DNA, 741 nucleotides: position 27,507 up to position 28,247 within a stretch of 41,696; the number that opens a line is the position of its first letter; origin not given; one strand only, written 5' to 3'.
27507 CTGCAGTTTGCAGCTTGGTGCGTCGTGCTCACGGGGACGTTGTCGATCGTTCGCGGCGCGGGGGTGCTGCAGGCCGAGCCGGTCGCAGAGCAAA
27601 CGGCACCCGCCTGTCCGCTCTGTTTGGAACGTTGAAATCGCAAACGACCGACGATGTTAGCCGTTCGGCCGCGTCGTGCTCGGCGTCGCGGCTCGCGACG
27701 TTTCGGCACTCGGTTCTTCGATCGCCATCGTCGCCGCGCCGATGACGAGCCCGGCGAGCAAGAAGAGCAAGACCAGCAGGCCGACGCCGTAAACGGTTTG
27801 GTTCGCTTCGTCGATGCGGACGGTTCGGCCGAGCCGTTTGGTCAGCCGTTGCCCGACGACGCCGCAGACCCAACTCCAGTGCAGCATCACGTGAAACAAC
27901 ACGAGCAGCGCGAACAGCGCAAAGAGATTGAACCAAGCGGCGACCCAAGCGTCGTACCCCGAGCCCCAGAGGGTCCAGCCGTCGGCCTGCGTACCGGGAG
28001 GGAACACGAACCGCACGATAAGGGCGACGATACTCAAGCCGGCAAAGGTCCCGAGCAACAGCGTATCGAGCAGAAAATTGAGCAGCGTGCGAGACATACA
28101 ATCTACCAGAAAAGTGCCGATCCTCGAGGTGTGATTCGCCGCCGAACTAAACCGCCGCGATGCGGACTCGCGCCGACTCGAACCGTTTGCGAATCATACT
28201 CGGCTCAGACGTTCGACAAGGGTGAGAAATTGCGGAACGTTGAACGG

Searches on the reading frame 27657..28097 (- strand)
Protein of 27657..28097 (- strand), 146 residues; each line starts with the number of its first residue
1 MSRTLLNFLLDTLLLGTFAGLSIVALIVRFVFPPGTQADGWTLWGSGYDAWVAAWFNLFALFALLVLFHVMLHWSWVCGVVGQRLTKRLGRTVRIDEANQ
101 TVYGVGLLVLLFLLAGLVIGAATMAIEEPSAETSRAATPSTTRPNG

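Call 58: search_protein_families(library=pfam, proteins=[window:27657-28097:-], max_evalue=0.01)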
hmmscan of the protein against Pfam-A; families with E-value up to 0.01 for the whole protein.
window:27657-28097:- (146 aa): 2 families
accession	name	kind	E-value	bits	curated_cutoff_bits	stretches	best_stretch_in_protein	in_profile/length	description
PF14358.11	DUF4405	-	1.6e-06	29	26.7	1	10-74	2-66/66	Domain of unknown function (DUF4405)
PF15420.11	Abhydrolase_9_N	-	0.0053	17.3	27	1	20-145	57-179/208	Alpha/beta-hydrolase family N-terminus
